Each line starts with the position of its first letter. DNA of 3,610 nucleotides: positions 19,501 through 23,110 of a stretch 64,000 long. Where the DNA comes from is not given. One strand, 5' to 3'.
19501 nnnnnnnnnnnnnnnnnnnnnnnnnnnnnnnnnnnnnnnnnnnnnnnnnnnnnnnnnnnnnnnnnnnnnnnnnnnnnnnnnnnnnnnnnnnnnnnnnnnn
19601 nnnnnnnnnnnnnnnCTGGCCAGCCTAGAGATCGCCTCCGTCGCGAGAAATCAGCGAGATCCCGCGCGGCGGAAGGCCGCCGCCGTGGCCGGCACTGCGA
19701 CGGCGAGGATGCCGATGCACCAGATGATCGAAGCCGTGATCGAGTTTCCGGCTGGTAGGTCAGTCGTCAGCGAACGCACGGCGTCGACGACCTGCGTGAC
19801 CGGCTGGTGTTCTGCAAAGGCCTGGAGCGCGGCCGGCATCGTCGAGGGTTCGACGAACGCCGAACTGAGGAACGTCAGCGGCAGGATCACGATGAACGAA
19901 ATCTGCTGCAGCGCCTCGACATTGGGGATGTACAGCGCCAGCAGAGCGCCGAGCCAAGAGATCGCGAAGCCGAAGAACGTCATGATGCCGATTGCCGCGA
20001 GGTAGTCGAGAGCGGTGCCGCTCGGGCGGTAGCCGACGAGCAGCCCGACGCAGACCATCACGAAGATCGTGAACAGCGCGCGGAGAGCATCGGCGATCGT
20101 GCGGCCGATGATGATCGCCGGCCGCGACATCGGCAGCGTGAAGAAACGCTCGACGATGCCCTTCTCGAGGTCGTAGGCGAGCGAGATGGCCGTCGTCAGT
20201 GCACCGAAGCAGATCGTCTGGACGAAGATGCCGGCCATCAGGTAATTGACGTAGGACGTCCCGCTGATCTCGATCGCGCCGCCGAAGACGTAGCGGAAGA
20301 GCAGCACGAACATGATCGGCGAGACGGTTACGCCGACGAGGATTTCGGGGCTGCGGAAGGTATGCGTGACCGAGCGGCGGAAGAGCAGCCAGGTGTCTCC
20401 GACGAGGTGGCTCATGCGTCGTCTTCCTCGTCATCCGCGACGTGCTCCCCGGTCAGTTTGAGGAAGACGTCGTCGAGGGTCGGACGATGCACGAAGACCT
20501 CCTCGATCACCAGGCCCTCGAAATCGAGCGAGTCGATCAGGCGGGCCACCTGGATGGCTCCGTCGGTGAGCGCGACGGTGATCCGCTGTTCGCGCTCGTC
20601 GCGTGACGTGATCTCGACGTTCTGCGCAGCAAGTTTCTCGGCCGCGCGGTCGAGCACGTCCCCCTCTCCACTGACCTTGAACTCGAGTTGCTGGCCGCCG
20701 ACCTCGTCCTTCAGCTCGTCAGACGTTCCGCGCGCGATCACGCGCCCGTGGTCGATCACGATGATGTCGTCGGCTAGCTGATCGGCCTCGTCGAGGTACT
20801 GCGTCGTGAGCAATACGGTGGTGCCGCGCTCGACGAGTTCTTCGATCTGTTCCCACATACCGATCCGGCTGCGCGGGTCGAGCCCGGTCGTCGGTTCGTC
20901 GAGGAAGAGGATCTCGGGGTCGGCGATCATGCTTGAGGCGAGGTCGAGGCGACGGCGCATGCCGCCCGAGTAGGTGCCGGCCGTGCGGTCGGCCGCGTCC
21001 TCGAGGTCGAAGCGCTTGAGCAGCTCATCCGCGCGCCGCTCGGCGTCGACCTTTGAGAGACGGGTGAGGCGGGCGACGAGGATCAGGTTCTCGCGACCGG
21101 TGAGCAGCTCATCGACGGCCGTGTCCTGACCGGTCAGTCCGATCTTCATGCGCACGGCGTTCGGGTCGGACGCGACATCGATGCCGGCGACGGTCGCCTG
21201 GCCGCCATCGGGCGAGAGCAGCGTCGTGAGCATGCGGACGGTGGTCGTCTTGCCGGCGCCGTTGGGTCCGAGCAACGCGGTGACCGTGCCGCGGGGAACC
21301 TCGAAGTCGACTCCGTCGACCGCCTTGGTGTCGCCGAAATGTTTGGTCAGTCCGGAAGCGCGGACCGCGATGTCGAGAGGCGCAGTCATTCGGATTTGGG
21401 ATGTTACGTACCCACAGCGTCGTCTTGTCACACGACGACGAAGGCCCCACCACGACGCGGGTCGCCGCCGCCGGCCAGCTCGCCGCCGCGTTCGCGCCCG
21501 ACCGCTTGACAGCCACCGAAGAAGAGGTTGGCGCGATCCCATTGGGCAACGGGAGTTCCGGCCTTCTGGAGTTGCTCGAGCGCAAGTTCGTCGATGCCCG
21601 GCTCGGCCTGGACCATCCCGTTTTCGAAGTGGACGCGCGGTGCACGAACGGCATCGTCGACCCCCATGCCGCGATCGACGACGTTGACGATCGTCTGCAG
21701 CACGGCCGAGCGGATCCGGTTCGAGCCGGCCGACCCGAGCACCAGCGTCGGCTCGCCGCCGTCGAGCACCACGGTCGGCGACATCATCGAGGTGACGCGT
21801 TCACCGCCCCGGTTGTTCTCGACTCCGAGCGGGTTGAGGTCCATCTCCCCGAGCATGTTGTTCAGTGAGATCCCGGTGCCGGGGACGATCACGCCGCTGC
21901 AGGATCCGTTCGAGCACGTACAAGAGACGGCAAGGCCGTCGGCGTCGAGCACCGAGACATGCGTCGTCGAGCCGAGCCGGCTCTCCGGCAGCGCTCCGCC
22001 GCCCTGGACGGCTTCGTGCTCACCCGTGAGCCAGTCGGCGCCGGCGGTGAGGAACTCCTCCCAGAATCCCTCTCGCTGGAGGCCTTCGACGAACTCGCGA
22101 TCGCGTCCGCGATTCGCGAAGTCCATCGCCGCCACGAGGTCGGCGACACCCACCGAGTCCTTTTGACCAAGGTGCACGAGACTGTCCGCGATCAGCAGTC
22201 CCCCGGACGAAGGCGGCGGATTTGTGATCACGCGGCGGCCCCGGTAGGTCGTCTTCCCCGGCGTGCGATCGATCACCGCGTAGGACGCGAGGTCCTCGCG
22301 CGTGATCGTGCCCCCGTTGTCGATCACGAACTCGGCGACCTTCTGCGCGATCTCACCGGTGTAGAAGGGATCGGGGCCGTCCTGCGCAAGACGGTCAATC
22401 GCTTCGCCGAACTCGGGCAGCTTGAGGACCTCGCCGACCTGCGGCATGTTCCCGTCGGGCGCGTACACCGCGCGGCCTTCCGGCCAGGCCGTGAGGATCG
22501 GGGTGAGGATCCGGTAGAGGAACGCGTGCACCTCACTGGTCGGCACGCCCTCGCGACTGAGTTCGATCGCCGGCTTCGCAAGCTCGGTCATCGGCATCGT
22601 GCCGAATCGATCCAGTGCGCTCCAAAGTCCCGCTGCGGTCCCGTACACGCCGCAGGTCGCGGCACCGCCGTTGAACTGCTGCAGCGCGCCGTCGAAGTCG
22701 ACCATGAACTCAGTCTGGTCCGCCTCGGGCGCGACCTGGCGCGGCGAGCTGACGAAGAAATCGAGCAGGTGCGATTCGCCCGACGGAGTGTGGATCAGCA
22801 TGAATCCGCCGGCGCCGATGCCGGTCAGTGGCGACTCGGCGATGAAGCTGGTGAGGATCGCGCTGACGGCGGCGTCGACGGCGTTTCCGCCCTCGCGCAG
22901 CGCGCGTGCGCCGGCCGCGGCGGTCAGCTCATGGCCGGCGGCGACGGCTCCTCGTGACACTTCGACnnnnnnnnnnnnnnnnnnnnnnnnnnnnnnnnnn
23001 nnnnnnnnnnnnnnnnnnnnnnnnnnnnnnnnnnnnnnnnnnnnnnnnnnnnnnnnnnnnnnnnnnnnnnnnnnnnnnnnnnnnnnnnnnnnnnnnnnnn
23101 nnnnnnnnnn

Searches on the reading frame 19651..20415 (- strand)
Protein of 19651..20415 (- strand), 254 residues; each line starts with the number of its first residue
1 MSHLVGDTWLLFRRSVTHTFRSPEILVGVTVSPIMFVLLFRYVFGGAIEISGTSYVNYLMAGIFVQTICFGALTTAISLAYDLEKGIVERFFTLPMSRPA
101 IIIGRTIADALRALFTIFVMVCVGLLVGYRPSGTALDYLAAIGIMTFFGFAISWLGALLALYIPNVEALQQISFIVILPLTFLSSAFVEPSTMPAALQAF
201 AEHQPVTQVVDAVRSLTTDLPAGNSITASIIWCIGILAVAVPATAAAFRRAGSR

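Call 24: search_protein_families(library=pfam, proteins=[window:19651-20415:-], max_evalue=0.000001)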
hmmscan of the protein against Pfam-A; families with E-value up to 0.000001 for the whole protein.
window:19651-20415:- (254 aa): 2 families
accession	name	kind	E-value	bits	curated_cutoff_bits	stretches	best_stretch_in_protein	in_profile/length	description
PF01061.29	ABC2_membrane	-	3.7e-31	108.7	26.9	1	8-215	3-208/211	ABC-2 type transporter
PF12698.13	ABC2_membrane_3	-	4.3e-16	59.4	31.6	1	53-241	158-342/347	ABC-2 family transporter protein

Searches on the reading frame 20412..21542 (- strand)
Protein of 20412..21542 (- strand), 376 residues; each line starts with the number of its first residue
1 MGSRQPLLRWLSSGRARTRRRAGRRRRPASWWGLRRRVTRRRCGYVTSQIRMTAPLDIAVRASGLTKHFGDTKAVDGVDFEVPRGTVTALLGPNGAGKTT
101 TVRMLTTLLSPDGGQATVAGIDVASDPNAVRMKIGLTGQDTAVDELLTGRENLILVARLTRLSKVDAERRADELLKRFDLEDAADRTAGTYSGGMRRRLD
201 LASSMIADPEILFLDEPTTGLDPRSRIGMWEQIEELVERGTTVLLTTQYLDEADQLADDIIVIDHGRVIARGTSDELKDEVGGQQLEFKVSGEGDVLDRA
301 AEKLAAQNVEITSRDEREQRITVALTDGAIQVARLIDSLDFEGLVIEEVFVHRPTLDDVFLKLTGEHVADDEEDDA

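Call 24: search_protein_families(library=pfam, proteins=[window:20412-21542:-], max_evalue=0.000001)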
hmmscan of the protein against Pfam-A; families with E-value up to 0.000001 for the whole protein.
window:20412-21542:- (376 aa): 3 families
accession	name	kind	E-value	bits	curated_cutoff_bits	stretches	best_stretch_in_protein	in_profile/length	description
PF00005.33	ABC_tran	-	1.3e-31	110.5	25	1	76-219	2-137/137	ABC transporter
PF13304.12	AAA_21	-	3.5e-12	47.5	27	1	174-248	221-298/304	AAA domain, putative AbiEii toxin, Type IV TA system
PF13732.12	DrrA1-3_C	-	1.7e-07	32.3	27.4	1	272-363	1-80/81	ATP-binding protein DrrA1-3-like, C-terminal domain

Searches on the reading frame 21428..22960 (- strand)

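Call 24: search_protein_families(library=pfam, proteins=[window:21428-22960:-], max_evalue=0.000001)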
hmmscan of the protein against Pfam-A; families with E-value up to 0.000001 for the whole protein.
window:21428-22960:- (510 aa): 1 family
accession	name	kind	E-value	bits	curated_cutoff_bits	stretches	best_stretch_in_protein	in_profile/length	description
PF01019.26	G_glu_transpept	-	3.7e-102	343.2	27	1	19-505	2-512/512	Gamma-glutamyltranspeptidase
